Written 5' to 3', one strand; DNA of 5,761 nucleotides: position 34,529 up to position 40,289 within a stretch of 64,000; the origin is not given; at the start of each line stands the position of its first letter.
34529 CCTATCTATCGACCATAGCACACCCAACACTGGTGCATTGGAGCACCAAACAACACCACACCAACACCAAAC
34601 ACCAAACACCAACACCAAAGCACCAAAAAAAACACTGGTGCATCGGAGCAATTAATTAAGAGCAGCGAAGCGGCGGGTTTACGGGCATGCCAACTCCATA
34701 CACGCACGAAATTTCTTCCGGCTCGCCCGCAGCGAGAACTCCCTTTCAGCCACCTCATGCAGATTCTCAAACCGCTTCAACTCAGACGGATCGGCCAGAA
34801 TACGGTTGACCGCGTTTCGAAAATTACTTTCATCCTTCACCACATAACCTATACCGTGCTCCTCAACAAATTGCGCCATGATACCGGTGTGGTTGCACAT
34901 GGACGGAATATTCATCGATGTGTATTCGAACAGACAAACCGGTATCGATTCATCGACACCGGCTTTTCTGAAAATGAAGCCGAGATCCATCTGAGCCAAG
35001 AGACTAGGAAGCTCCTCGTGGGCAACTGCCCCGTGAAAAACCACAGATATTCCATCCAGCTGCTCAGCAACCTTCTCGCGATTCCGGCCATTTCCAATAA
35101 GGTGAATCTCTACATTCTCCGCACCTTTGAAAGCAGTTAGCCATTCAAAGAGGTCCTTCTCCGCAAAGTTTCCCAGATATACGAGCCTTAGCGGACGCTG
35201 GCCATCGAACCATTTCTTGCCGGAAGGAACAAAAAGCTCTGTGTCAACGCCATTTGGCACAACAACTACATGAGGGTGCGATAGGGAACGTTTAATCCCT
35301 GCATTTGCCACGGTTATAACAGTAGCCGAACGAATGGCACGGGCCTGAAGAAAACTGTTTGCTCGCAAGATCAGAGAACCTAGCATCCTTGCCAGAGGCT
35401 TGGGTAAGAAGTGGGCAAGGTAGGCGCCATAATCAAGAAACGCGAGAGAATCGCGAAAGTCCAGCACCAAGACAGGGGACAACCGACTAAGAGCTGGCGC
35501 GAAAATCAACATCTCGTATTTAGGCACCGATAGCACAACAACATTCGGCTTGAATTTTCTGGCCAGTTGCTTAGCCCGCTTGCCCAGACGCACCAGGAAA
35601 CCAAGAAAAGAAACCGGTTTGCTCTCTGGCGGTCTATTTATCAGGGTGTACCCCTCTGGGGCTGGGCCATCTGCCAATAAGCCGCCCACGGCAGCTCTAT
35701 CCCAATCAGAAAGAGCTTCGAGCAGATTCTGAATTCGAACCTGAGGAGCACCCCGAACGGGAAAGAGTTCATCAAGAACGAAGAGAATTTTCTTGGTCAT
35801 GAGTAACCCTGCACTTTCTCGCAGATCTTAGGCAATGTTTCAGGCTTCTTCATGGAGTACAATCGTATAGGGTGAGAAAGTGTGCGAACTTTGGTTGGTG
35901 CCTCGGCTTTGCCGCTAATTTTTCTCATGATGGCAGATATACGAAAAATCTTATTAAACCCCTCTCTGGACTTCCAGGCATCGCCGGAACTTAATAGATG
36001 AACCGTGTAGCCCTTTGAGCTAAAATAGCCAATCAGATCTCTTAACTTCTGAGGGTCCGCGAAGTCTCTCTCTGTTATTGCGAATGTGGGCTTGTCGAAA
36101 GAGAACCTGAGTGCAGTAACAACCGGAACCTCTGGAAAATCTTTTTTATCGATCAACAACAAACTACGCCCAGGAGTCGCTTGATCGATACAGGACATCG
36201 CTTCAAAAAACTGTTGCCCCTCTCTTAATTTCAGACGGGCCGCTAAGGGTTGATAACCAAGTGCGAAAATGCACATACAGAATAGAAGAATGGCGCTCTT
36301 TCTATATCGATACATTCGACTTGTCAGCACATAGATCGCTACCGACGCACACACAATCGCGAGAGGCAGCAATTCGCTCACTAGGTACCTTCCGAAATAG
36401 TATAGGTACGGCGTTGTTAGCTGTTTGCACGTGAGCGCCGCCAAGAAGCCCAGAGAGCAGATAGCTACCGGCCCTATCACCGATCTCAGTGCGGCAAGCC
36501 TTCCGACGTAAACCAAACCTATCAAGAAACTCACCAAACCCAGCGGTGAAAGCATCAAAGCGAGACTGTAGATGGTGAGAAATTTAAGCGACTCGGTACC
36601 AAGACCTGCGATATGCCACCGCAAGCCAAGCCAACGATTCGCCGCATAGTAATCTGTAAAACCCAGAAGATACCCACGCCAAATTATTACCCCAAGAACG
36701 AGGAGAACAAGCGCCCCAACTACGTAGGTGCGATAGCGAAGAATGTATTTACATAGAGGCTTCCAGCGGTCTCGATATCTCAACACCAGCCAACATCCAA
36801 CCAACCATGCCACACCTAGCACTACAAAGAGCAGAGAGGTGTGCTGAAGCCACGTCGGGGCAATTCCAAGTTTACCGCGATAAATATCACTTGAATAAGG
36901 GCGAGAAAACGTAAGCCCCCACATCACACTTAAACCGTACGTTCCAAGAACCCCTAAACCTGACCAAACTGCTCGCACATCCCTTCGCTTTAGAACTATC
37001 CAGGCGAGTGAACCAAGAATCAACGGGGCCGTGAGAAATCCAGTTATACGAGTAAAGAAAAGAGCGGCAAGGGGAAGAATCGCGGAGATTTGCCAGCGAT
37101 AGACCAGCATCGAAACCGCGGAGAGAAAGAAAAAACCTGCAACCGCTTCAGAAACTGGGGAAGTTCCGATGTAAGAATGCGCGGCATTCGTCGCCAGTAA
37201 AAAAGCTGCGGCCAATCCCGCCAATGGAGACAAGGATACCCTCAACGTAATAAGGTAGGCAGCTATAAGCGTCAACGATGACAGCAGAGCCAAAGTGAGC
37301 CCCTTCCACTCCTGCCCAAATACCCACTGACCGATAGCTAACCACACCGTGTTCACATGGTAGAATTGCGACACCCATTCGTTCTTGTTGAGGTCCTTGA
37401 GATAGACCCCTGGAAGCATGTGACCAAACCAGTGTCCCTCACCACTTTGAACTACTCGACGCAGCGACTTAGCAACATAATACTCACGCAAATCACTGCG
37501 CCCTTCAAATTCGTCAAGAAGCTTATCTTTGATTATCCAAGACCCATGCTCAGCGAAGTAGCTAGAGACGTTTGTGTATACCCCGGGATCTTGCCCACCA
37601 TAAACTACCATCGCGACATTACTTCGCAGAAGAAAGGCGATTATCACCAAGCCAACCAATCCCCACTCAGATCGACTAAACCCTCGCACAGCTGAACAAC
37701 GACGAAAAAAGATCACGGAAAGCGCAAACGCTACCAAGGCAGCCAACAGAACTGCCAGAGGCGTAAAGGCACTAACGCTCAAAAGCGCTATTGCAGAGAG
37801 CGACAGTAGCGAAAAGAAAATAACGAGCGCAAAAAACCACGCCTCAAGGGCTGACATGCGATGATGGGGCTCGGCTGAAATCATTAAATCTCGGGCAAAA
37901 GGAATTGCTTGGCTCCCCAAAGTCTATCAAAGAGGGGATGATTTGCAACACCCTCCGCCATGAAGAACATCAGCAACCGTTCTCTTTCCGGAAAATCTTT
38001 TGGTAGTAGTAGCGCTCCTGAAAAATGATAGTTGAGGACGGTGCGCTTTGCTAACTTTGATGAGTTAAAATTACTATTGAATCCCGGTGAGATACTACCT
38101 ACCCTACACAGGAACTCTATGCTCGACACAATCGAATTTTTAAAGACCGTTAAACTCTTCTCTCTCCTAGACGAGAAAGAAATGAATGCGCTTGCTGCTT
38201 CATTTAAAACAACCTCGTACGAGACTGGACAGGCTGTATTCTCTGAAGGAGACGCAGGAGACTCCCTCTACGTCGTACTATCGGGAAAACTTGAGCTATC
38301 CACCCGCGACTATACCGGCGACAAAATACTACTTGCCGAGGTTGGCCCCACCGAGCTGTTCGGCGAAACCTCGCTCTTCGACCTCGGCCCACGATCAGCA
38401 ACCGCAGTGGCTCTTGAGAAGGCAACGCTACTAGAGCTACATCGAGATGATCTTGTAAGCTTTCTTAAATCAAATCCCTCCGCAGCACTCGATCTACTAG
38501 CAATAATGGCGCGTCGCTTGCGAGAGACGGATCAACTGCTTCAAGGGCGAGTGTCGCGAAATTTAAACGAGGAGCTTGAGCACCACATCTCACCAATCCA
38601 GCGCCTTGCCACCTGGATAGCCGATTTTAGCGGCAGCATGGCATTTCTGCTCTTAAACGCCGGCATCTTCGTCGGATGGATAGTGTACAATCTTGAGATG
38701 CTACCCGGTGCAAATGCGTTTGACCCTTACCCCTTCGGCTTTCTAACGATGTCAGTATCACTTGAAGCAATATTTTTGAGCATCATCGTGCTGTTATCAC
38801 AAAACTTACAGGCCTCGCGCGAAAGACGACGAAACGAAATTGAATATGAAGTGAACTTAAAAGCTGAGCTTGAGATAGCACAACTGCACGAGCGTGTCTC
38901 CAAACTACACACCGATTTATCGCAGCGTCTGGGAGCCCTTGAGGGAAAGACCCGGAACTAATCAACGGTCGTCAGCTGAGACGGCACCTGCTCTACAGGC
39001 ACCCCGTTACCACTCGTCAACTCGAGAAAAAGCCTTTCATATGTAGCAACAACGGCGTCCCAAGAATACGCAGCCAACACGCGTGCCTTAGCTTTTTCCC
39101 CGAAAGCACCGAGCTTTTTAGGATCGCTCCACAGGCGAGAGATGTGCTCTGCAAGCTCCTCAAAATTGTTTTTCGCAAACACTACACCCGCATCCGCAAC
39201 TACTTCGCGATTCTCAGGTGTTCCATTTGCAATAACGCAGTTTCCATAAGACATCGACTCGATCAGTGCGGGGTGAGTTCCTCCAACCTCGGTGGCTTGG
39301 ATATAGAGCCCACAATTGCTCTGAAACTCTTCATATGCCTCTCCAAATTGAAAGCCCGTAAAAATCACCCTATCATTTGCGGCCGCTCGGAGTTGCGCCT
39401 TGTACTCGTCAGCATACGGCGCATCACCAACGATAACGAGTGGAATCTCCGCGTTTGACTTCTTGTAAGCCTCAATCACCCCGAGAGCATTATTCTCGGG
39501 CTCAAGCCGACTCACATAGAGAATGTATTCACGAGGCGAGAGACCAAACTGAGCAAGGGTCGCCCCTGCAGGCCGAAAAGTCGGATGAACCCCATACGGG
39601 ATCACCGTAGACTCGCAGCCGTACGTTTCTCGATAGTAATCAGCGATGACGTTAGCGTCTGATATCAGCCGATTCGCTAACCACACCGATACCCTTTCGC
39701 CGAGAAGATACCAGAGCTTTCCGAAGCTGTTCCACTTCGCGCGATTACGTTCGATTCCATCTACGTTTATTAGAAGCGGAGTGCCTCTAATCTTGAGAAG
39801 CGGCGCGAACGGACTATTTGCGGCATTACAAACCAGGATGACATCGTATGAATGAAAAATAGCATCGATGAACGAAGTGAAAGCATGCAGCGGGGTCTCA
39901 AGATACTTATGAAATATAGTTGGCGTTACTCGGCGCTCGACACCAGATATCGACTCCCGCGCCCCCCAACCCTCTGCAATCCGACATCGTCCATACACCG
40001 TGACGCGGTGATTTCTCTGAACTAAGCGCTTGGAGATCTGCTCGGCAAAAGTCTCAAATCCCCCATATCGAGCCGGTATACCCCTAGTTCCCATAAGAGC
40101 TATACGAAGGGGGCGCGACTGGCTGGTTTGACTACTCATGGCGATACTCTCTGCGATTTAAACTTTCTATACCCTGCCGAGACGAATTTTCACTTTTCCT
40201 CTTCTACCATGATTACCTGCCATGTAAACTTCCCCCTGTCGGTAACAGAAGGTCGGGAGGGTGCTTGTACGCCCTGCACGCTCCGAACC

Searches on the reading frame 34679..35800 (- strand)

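Call 8: search_protein_families(library=pfam, proteins=[window:34679-35800:-], max_evalue=0.001)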
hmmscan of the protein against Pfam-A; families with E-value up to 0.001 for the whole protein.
window:34679-35800:- (373 aa): 4 families
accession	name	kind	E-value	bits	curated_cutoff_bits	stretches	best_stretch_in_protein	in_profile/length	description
PF13692.12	Glyco_trans_1_4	-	2.5e-10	41.2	27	1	205-337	3-142/142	Glycosyl transferases group 1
PF00534.26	Glycos_transf_1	-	7e-10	39.1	26.4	1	205-345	17-166/172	Glycosyl transferases group 1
PF13524.12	Glyco_trans_1_2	-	9.4e-05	22.8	25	1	221-343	6-120/144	Glycosyl transferase-like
PF13439.12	Glyco_transf_4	-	0.00018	22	28.5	1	63-188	51-169/170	Glycosyltransferase Family 4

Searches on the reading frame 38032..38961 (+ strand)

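Call 8: search_protein_families(library=pfam, proteins=[window:38032-38961:+], max_evalue=0.001)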
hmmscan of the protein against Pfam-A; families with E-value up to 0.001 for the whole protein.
window:38032-38961:+ (309 aa): 2 families
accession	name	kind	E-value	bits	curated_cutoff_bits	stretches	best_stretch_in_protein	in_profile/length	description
PF06210.16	DUF1003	-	2.5e-29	101.9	27.4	1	201-299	2-99/103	Protein of unknown function (DUF1003)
PF00027.35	cNMP_binding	-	8.9e-24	83.7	27.5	1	62-148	3-89/89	Cyclic nucleotide-binding domain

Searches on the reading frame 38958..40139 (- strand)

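Call 8: search_protein_families(library=pfam, proteins=[window:38958-40139:-], max_evalue=0.001)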
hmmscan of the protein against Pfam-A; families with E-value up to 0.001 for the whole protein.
window:38958-40139:- (393 aa): 6 families
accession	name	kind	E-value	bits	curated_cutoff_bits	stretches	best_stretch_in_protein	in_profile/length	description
PF00534.26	Glycos_transf_1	-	1.5e-23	83.6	26.4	1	203-352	15-171/172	Glycosyl transferases group 1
PF13692.12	Glyco_trans_1_4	-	1e-18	68.4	27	1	204-339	2-142/142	Glycosyl transferases group 1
PF09314.17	DUF1972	-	2.4e-15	57.1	25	2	116-184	116-185/186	Domain of unknown function (DUF1972)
PF13439.12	Glyco_transf_4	-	3.4e-11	43.9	28.5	1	25-186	1-168/170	Glycosyltransferase Family 4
PF13524.12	Glyco_trans_1_2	-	8.2e-09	36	25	1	223-367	7-142/144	Glycosyl transferase-like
PF13579.12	Glyco_trans_4_4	-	3.7e-08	34.3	29.7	1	26-183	1-158/158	Glycosyl transferase 4-like domain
